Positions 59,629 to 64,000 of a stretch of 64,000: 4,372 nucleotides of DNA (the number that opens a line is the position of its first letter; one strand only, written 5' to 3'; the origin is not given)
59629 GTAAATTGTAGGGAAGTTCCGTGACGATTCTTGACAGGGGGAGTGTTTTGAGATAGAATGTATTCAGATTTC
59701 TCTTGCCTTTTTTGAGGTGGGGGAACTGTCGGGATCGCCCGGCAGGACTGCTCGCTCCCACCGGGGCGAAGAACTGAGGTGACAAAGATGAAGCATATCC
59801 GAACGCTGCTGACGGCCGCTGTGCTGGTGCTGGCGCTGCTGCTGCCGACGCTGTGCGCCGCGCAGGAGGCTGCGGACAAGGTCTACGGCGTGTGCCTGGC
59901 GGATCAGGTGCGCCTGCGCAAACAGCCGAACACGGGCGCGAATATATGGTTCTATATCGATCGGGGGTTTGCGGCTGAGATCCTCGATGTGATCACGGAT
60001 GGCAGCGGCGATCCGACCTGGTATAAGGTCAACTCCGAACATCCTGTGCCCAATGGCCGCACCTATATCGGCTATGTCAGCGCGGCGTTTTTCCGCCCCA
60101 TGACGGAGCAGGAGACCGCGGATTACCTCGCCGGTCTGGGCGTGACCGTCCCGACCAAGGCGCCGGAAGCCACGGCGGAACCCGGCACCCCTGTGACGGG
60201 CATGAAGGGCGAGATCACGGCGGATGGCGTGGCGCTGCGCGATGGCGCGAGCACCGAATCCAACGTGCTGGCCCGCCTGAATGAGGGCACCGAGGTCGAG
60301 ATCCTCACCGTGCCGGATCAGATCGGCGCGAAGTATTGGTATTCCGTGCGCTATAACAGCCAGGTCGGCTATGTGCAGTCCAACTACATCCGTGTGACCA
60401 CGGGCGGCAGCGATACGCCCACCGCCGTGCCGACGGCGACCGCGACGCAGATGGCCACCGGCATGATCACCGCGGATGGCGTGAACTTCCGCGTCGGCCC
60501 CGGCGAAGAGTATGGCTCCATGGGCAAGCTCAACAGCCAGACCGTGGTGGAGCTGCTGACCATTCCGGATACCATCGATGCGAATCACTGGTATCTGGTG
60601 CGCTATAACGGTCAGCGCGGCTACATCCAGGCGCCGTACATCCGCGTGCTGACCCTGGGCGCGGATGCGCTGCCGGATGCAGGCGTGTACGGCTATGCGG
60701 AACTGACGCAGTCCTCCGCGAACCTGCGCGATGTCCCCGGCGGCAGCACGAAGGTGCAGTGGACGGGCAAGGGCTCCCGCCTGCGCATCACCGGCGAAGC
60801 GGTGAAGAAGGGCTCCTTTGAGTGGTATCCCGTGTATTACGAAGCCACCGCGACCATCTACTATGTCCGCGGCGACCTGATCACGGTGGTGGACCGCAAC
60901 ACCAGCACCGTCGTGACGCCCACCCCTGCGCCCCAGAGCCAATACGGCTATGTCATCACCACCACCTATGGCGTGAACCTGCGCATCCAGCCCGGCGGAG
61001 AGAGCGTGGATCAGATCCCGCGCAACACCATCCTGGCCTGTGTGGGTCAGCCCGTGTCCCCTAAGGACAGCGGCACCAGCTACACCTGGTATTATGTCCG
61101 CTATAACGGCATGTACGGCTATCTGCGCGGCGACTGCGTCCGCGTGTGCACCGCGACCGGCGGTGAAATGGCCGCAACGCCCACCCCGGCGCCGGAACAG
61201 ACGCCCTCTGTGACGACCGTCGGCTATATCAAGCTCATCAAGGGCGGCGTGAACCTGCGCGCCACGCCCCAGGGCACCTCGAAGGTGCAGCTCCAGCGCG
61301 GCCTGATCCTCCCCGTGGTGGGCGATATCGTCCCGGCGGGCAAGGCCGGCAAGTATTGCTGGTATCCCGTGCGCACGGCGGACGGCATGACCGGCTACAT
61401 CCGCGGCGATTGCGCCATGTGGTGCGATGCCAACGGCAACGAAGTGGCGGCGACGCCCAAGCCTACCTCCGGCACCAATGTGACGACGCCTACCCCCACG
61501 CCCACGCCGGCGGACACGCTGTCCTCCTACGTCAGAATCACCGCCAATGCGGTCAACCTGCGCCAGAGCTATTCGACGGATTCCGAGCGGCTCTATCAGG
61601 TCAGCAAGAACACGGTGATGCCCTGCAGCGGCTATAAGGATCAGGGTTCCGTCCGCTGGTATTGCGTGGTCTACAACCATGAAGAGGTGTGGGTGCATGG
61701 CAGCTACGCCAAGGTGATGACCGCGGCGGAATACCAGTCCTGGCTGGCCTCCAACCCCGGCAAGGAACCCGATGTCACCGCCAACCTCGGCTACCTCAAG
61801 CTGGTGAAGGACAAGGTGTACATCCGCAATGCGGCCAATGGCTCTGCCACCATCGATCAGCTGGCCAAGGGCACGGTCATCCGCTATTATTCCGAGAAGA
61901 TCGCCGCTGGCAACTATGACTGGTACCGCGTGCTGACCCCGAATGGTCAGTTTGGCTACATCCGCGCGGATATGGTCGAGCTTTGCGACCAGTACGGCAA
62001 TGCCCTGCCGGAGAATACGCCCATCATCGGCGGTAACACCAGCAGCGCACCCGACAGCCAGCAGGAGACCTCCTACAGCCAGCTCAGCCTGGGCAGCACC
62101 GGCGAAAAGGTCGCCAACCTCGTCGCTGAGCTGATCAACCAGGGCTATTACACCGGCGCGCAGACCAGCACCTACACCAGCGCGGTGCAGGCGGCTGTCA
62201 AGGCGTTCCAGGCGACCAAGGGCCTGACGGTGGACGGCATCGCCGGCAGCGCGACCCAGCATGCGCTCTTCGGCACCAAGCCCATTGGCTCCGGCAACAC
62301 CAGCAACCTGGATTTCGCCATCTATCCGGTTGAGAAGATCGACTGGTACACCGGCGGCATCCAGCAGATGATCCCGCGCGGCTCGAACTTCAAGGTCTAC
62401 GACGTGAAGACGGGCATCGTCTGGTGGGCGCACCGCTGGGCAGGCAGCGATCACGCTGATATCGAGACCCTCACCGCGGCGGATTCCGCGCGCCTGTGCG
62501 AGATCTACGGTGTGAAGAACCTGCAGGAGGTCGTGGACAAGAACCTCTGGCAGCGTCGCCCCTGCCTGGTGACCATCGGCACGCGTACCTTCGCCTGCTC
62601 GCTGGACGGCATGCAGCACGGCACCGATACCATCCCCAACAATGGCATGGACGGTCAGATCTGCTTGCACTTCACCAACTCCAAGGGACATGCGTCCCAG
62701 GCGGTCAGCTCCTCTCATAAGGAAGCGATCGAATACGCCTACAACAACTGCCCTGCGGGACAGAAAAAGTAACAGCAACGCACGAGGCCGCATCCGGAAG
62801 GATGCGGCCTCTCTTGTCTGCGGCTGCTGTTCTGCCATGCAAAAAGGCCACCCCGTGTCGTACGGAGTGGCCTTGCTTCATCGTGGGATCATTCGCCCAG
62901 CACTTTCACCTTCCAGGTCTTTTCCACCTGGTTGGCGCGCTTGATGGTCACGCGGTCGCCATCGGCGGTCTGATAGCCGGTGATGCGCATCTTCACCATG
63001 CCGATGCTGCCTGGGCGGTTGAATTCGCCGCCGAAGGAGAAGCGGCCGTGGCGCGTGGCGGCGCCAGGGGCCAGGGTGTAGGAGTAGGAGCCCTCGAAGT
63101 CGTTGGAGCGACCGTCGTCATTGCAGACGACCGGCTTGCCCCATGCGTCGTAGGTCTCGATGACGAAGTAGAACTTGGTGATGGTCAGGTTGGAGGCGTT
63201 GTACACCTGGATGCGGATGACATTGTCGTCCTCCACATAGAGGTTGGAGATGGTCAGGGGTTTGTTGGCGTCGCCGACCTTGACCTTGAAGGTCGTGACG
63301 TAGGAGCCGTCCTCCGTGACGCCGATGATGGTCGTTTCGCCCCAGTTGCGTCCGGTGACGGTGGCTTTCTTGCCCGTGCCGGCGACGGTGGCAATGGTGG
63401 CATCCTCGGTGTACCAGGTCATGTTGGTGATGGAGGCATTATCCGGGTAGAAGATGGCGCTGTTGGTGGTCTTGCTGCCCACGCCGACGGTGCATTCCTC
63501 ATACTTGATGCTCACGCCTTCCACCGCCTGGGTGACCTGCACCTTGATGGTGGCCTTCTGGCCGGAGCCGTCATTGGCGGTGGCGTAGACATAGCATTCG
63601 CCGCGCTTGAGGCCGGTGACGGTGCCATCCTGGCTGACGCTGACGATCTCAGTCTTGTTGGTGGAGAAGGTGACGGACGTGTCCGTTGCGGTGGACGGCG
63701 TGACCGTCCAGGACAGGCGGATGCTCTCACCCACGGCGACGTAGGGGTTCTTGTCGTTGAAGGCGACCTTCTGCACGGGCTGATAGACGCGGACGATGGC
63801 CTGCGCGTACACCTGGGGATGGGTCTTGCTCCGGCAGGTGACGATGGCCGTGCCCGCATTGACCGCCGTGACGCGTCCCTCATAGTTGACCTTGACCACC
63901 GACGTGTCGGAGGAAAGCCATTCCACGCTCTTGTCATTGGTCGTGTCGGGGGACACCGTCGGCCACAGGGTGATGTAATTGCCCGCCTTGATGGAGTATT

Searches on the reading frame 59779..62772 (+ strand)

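Call 68: search_protein_families(library=pfam, proteins=[window:59779-62772:+], max_evalue=0.0001)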
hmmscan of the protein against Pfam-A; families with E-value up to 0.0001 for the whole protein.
window:59779-62772:+ (997 aa): 4 families
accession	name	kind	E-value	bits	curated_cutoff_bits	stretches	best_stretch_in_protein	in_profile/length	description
PF08239.17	SH3_3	-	1.8e-44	150.1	27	4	149-204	1-53/54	Bacterial SH3 domain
PF01471.23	PG_binding_1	-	5.8e-13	49.3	23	1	774-830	1-57/57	Putative peptidoglycan binding domain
PF06347.19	SH3_4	-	1.1e-12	48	24.1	0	149-202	3-52/56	Bacterial SH3 domain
PF07653.23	SH3_2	-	6.7e-10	38.9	21.8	0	695-736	18-55/55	Variant SH3 domain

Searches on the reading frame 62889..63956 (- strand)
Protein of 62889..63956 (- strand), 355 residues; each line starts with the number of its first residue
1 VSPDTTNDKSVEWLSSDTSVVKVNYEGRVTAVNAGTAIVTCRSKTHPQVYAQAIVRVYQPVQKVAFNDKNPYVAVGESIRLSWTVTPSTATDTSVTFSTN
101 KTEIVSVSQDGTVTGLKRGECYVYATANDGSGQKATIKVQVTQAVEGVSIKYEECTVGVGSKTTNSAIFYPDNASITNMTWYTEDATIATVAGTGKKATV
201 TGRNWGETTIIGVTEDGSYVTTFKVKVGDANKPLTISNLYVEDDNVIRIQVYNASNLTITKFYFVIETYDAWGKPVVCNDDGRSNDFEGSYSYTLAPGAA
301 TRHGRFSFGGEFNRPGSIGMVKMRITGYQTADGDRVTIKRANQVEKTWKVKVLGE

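Call 68: search_protein_families(library=pfam, proteins=[window:62889-63956:-], max_evalue=0.0001)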
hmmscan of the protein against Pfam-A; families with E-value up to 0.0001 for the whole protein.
window:62889-63956:- (355 aa): 1 family
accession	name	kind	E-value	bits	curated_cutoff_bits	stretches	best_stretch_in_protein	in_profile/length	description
PF02368.24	Big_2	-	4.9e-31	107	22.8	3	60-135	1-76/79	Bacterial Ig-like domain (group 2)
